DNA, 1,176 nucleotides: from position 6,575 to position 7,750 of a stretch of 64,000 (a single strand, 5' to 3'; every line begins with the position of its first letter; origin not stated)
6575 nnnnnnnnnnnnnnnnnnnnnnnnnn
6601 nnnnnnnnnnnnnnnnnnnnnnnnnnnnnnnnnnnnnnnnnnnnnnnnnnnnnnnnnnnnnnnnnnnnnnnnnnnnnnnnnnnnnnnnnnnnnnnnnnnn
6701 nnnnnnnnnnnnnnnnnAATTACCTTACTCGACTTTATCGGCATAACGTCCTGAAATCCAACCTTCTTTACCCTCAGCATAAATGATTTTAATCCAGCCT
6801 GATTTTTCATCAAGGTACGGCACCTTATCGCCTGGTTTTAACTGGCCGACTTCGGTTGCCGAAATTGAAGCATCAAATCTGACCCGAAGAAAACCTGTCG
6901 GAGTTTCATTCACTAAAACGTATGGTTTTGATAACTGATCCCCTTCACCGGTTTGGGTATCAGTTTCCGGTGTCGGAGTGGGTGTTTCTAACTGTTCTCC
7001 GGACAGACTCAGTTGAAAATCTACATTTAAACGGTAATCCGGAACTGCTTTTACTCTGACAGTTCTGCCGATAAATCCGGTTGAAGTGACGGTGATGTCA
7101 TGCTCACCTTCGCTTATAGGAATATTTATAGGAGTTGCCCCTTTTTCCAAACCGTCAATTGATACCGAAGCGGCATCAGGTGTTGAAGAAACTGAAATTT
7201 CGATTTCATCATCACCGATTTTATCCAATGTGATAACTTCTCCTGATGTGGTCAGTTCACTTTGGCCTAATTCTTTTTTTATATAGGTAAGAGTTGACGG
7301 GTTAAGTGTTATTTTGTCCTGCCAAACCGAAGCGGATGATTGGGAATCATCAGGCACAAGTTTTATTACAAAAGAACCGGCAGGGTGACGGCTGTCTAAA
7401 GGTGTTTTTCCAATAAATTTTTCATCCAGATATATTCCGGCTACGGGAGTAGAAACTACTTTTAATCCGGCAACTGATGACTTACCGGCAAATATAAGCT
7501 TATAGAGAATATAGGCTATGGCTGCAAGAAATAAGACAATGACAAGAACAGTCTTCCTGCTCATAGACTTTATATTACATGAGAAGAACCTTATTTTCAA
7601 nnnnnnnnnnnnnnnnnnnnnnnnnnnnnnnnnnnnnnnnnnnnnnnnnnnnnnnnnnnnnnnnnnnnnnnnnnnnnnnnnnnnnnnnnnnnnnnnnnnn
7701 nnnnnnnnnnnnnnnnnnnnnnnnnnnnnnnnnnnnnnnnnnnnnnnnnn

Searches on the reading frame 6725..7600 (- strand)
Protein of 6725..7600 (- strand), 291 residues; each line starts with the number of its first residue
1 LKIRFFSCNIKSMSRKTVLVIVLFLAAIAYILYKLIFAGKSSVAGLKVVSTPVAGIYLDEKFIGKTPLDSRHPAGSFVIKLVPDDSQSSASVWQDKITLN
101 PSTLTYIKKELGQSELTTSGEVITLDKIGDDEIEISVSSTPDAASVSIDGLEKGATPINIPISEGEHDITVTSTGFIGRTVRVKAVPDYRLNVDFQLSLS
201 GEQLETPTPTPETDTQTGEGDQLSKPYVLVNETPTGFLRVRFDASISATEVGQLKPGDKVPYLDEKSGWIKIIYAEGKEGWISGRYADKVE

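Call 7: search_protein_families(library=pfam, proteins=[window:6725-7600:-])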
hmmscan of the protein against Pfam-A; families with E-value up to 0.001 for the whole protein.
window:6725-7600:- (291 aa): 2 families
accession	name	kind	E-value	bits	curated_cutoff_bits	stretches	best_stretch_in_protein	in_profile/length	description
PF08308.17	PEGA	-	3.1e-16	59.5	20.8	1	134-196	3-68/71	PEGA domain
PF08239.17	SH3_3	-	5.5e-13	49.3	27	1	237-286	2-52/54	Bacterial SH3 domain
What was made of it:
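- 6725..7564 (-): PEGA + SH3_3 envelope protein gene (neighbour, not the target of the operator). Pfam PF08308 and PF08239 (call 7).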

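Call 14: search_protein_families(library=ncbifam, proteins=[window:6725-7600:-], max_evalue=0.01)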
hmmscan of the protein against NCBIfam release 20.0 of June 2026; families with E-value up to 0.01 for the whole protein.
window:6725-7600:- (291 aa): 4 families
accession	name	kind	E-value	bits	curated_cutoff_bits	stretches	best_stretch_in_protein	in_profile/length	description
TIGR04211.1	SH3_and_anchor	equivalog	2.9e-06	27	65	1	240-287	10-58/198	TIGR04211 family SH3 domain-containing protein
NF010495.0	PRK13914.1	equivalog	0.00016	20.8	647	1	236-287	87-139/481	invasion associated endopeptidase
NF047815.1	LIC10124_lipo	equivalog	0.0027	16.3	650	0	135-175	200-241/516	LIC10124 family lipoprotein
NF040677.1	wall_bind_EntC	exception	0.0044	15.9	770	1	235-287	30-82/422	cell wall-binding protein EntC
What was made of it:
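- Y1 transposases act on hairpins, and the palindrome is about 115 nt from the 3' end of the Y1 gene (calls 7, 14).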

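Call 19: find_encoding_contigs(protein=window:6725-7564:-, flank=10000, max_places=10)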
Protein window:6725-7564:- (279 aa): 24 contigs read that carry it; 7 places shown.
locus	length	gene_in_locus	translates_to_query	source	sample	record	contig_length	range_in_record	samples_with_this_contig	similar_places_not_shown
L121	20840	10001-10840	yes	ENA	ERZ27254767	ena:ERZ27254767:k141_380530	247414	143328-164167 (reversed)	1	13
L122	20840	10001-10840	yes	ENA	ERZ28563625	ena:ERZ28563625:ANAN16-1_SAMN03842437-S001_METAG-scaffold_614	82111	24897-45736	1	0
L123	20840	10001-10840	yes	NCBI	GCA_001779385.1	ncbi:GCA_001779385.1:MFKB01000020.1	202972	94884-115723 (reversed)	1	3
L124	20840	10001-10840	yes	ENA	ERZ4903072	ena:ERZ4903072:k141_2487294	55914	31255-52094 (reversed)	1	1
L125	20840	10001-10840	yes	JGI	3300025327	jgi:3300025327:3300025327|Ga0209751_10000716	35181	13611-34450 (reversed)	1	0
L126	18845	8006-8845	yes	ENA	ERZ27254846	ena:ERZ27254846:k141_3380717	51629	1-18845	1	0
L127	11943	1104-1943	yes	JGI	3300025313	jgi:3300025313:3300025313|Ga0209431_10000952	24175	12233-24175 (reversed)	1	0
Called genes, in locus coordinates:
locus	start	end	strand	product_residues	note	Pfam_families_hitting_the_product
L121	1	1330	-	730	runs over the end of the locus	PF00133:tRNA-synt_1, PF09334:tRNA-synt_1g (weak), PF08264:Anticodon_1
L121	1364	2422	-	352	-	PF00814:TsaD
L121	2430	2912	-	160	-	PF01467:CTP_transf_like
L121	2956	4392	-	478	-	PF12229:PG_binding_4, PF04294:VanW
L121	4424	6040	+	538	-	PF01547:SBP_bac_1, PF13416:SBP_bac_8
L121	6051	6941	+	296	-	-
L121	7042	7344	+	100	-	PF00166:Cpn10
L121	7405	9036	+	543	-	PF00118:Cpn60_TCP1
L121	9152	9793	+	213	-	PF01797:Y1_Tnp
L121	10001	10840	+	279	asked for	PF08308:PEGA, PF08239:SH3_3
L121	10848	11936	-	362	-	PF00953:Glycos_transf_4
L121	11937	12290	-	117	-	-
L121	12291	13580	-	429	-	PF13231:PMT_2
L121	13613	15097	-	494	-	PF13632:Glyco_trans_2_3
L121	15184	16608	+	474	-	PF00133:tRNA-synt_1, PF09334:tRNA-synt_1g, PF00133:tRNA-synt_1, PF01406:tRNA-synt_1e (weak)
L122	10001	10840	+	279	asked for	PF08308:PEGA, PF08239:SH3_3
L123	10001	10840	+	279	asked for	PF08308:PEGA, PF08239:SH3_3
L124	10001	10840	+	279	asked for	PF08308:PEGA, PF08239:SH3_3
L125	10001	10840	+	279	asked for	PF08308:PEGA, PF08239:SH3_3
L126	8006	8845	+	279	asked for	PF08308:PEGA, PF08239:SH3_3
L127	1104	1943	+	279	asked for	PF08308:PEGA, PF08239:SH3_3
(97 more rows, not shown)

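Call 21: find_homologous_proteins(query=window:6725-7564:-)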
Query window:6725-7564:- (279 aa): 206 proteins with E <= 0.001 among 1576 candidates; the best 120 are listed.
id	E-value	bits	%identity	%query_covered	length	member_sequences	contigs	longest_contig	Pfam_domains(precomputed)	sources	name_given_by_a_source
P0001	1.2e-175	600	100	100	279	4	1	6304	PF08308.18,PF08239.18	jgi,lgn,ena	-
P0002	1.7e-107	377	61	100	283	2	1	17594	PF08308.18,PF08239.18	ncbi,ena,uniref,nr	ncbi:hypothetical protein A2W14_06405 [Candidatus Gottesmanbacteria bacterium RBG_16_37_8]|uniref:SH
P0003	9.9e-106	371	59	100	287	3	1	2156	PF08308.18,PF08239.18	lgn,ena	-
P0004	1.8e-104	367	58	100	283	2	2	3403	PF08308.18,PF08239.18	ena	-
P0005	3.0e-104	366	58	100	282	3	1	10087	PF08308.18,PF08239.18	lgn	-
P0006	9.9e-104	364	59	100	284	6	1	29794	PF08308.18,PF08239.18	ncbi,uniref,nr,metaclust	ncbi:hypothetical protein A3I51_00515 [Candidatus Gottesmanbacteria bacterium RIFCSPLOWO2_02_FULL_38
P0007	2.0e-103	363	58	98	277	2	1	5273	PF08308.18,PF08239.18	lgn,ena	-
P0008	4.0e-103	362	61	100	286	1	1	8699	PF08308.18,PF08239.18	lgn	-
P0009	4.4e-103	362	58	100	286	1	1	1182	PF08308.18,PF08239.18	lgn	-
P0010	3.0e-100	353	56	100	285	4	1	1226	PF08308.18,PF08239.18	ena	-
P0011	5.3e-98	346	58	95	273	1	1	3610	PF08308.18,PF08239.18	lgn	-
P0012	4.4e-97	343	57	100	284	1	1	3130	PF08308.18,PF08239.18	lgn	-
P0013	2.2e-95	337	52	99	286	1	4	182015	PF08308.18,PF08239.18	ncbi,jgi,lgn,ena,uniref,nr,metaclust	ncbi:MAG: WD40-domain containing protein [Candidatus Gottesmanbacteria bacterium GW2011_GWA2_43_14]|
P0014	1.9e-89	318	50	99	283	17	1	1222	PF08308.18,PF08239.18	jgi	-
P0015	2.3e-88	314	51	98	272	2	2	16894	PF08308.18,PF08239.18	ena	-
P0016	2.8e-88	314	53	100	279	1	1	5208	PF08308.18,PF08239.18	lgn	-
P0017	6.9e-88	312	51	100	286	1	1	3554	PF08308.18,PF08239.18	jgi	jgi:uncharacterized protein YgiM (DUF1202 family)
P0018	8.6e-88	312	49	100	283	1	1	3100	PF08308.18,PF08239.18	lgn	-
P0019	4.4e-87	310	48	100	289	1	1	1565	PF08308.18,PF08239.18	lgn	-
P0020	3.6e-86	307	49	100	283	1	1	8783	PF08308.18,PF08239.18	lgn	-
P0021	5.0e-86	306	51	100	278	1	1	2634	PF08308.18,PF06347.20,PF08239.18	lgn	-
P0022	2.0e-85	304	50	100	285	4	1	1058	PF08308.18,PF08239.18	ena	-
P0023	7.1e-85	303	50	100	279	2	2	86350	PF08308.18,PF08239.18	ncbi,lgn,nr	ncbi:PEGA domain-containing protein [Candidatus Gottesmanbacteria bacterium]|nr:PEGA domain-containi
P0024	7.5e-85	303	51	100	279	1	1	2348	PF08308.18,PF08239.18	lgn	-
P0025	1.1e-84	302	51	93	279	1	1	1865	PF08308.18,PF08239.18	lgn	-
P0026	3.7e-84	300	49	100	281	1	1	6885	PF08308.18,PF06347.20,PF08239.18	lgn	-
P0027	4.2e-84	300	50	99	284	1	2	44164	PF08308.18,PF08239.18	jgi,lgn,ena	jgi:hypothetical protein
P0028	6.3e-84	299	51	100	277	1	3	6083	PF08308.18,PF08239.18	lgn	-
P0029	1.0e-83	299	51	100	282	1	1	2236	PF08308.18,PF06347.20,PF08239.18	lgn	-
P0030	1.3e-83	298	50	99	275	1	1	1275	PF08308.18,PF08239.18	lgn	-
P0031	1.5e-83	298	49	100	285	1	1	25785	PF08308.18,PF08239.18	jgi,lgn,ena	-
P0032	1.8e-83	298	50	99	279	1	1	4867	PF08308.18,PF08239.18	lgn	-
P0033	3.6e-83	297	49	99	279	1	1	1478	PF08308.18,PF06347.20,PF08239.18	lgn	-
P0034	5.4e-83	296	49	100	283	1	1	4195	PF08308.18,PF08239.18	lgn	-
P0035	6.5e-83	296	48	100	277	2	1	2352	PF08308.18,PF08239.18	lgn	-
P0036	8.9e-83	296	49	100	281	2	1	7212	PF08308.18,PF06347.20,PF08239.18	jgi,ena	-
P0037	1.8e-82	295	49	100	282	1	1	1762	PF08308.18,PF08239.18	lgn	-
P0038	3.0e-82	294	48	99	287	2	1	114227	PF08308.18,PF08239.18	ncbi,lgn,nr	ncbi:PEGA domain-containing protein [Patescibacteria group bacterium]|nr:PEGA domain-containing prot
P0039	3.5e-82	294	48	100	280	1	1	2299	PF08308.18,PF08239.18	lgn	-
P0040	7.0e-82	293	47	100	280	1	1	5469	PF08308.18,PF08239.18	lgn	-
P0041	1.3e-81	292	48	99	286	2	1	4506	PF08308.18,PF08239.18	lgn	-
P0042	1.5e-81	292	47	100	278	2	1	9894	PF08308.18,PF08239.18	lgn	-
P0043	2.2e-81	291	50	100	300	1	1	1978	PF08308.18,PF08239.18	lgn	-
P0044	3.2e-81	291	49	100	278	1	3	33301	PF08308.18,PF06347.20,PF08239.18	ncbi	-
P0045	3.4e-81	291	49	100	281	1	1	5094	PF08308.18,PF08239.18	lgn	-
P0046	6.6e-81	290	50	100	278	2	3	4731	PF08308.18,PF06347.20,PF08239.18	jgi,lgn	-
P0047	7.7e-81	289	49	100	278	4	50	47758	PF08308.18,PF06347.20,PF08239.18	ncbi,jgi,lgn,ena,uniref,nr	ncbi:hypothetical protein COV53_06945 [Candidatus Gottesmanbacteria bacterium CG11_big_fil_rev_8_21_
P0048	8.8e-81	289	48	95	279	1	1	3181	PF08308.18,PF08239.18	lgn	-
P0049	1.2e-80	289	49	100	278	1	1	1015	PF08308.18,PF08239.18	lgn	-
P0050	1.9e-80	288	47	100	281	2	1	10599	PF08308.18,PF08239.18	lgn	-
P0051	4.1e-80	287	48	100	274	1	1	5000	PF08308.18,PF08239.18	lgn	-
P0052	4.4e-80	287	49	100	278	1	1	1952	PF08308.18,PF06347.20,PF08239.18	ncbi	-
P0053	5.3e-80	287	47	100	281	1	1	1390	PF08308.18,PF08239.18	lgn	-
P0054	1.2e-79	286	49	93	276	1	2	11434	PF08308.18,PF06347.20,PF08239.18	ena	-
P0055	1.4e-79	285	47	100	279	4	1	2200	PF08308.18,PF08239.18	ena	-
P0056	3.2e-79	284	50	100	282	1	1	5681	PF08308.18,PF06347.20,PF08239.18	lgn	-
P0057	4.4e-79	284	47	100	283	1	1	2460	PF08308.18,PF08239.18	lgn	-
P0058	6.8e-79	283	51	100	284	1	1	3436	PF08308.18,PF06347.20,PF08239.18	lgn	-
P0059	1.3e-78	282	46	100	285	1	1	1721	PF08308.18,PF08239.18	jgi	jgi:hypothetical protein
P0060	1.5e-78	282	44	100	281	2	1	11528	PF08308.18,PF08239.18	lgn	-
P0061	2.1e-78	281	46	100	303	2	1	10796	PF08308.18,PF08239.18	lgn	-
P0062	3.2e-78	281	51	92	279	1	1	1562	PF08308.18,PF08239.18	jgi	jgi:hypothetical protein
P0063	6.9e-78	280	46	100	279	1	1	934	PF08308.18,PF06347.20,PF08239.18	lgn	-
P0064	1.0e-77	279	47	100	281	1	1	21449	PF08308.18,PF08239.18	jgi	jgi:hypothetical protein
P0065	1.1e-77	279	47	100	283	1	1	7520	PF08308.18,PF06347.20,PF08239.18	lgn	-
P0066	1.7e-77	278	48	99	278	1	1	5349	PF08308.18,PF06347.20,PF08239.18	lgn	-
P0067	2.4e-77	278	47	100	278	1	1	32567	PF08308.18,PF06347.20,PF08239.18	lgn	-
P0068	3.6e-77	277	45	100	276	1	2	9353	PF08308.18,PF08239.18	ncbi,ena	-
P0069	4.1e-77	277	48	93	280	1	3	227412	PF08308.18,PF06347.20,PF08239.18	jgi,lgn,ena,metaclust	metaclust:\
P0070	4.9e-77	277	46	100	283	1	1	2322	PF08308.18,PF08239.18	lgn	-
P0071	4.9e-77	277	48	98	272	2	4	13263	PF08308.18,PF08239.18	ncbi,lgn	-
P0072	1.0e-76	276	47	90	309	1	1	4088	PF08308.18,PF08239.18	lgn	-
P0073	1.2e-76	276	50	93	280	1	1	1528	PF08308.18,PF06347.20,PF08239.18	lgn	-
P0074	1.3e-76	276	47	90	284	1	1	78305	PF08308.18,PF06347.20,PF13620.13,PF08239.18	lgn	-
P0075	1.4e-76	275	46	100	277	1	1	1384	PF08308.18,PF08239.18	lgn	-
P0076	1.9e-76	275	46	100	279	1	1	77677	PF08308.18,PF06347.20,PF08239.18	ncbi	-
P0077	2.8e-76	274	45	100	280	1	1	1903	PF08308.18,PF06347.20,PF08239.18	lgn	-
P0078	3.2e-76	274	46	97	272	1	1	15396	PF08308.18,PF06347.20,PF08239.18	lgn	-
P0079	4.3e-76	274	47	93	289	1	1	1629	PF08308.18,PF06347.20,PF08239.18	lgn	-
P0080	1.1e-75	272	45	100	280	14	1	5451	PF08308.18,PF08239.18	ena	-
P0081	2.4e-75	271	49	93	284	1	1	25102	PF08308.18,PF08239.18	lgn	-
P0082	4.0e-75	271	44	99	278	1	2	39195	PF08308.18,PF06347.20,PF08239.18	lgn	-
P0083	4.3e-75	271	46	94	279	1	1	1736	PF08308.18,PF08239.18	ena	-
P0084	6.2e-75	270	44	100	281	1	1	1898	PF08308.18,PF08239.18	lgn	-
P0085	6.4e-75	270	45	100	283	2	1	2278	PF08308.18,PF06347.20,PF08239.18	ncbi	-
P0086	2.5e-74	268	48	100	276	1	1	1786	PF08308.18,PF06347.20,PF08239.18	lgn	-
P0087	3.4e-74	268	45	93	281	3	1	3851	PF08308.18,PF08239.18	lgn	-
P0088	1.1e-73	266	46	99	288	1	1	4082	PF08308.18,PF08239.18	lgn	-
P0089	7.7e-73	263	47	99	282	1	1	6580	PF08308.18,PF06347.20,PF08239.18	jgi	jgi:hypothetical protein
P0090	1.2e-72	263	44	99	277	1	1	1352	PF08308.18,PF06347.20,PF08239.18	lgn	-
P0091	2.1e-72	262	49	99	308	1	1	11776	PF08308.18,PF08239.18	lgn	-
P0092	1.1e-71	259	47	92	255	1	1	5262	PF08308.18,PF08239.18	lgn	-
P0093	1.9e-71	259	43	100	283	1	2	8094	PF08308.18,PF08239.18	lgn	-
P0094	4.7e-71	257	44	98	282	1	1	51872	PF08308.18,PF08239.18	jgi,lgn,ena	-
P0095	5.5e-71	257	44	100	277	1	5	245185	PF08308.18,PF06347.20,PF08239.18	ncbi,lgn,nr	ncbi:PEGA domain-containing protein [Candidatus Gottesmanbacteria bacterium]|nr:PEGA domain-containi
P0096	1.1e-70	256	46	93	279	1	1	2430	PF08308.18,PF08239.18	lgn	-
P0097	1.9e-69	252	44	100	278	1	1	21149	PF08308.18,PF08239.18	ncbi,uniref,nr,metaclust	ncbi:hypothetical protein A2Y99_02440 [Candidatus Gottesmanbacteria bacterium RBG_13_37_7]|uniref:SH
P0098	7.6e-69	250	46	92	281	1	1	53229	PF08308.18,PF08239.18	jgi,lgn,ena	-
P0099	2.5e-68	248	41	100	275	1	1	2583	PF08308.18,PF08239.18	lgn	-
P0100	7.4e-66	240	44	96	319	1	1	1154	PF08308.18,PF08239.18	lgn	-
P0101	2.4e-62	229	41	100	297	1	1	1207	PF08308.18,PF08239.18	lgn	-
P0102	1.3e-61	226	42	94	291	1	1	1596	PF08308.18,PF08239.18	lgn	-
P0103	3.8e-61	225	45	88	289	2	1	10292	PF08308.18,PF08239.18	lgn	-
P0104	2.0e-60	222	39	100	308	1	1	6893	PF08308.18,PF08239.18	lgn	-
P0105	5.2e-60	221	41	91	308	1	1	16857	PF08308.18,PF08239.18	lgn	-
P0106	1.4e-59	220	37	100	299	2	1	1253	PF08308.18,PF08239.18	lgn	-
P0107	1.6e-59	220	41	91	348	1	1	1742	PF08308.18,PF08239.18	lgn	-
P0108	1.2e-58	217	43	88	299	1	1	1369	PF08308.18,PF08239.18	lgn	-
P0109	2.7e-58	215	41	100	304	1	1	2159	PF08308.18,PF08239.18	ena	-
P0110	1.9e-57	213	38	98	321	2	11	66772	PF08308.18,PF08239.18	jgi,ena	-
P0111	2.1e-56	209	41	100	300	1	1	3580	PF08308.18,PF08239.18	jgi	jgi:hypothetical protein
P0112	2.2e-56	209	39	100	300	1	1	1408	PF08308.18,PF08239.18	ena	-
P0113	7.4e-56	207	42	88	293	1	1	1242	PF08308.18,PF08239.18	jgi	jgi:hypothetical protein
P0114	7.6e-56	207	38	91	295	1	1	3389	PF08308.18,PF06347.20,PF08239.18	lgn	-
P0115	4.1e-55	205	38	100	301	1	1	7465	PF08308.18,PF08239.18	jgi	jgi:Bacterial SH3 domain/PEGA domain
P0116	4.4e-55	205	39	100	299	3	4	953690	PF08308.18,PF08239.18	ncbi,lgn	-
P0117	6.4e-55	204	41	89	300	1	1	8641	PF08308.18,PF08239.18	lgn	-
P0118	8.9e-55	204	39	98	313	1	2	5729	PF08308.18,PF08239.18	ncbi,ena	-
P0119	9.5e-55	204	37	94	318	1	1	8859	PF08308.18,PF08239.18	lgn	-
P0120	3.7e-54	202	38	96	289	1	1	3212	PF08308.18,PF06347.20,PF00018.35,PF08239.18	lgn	-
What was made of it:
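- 6725..7564 (-): It belongs to a conserved Gottesmanbacteria family (call 21).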

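Call 24: find_related_loci(query=A1, collection=metagenome_contigs, flank=7000)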
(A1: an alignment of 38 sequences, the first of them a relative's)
Query A1 (279 aa) in metagenome_contigs; peptide patterns used: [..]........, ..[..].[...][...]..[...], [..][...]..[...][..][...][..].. (x = any residue, [..] = any of these).
600 stretches matched a pattern (row limit reached: there are more); 477 encode a relative of the query (tblastn E <= 1e-3); the best 80 are kept; 80 distinct loci.
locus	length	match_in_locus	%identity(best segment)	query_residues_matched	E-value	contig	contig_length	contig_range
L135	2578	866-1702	71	1-279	4e-130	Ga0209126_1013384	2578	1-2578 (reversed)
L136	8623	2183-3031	61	1-279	1e-113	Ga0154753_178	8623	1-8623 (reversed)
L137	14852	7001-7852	59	1-279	7e-111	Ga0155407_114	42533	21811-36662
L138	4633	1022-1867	57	1-279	7e-110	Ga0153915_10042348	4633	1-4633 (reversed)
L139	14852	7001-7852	52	1-277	4e-101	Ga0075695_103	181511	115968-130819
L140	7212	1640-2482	48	1-279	4e-88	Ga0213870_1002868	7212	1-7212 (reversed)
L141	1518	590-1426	50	1-279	1e-90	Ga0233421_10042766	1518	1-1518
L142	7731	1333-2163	46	1-279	3e-85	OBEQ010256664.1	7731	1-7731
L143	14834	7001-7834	49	1-279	1e-83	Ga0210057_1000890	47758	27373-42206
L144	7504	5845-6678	50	1-279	4e-83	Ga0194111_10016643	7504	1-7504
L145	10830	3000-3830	47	1-279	1e-81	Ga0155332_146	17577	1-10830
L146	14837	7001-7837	46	1-279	2e-81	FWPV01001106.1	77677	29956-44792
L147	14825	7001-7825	49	1-277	3e-80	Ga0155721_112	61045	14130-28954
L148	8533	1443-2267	49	1-277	3e-80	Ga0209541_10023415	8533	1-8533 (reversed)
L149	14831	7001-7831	45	1-278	1e-79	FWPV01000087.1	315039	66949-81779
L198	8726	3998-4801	40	32-279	7e-56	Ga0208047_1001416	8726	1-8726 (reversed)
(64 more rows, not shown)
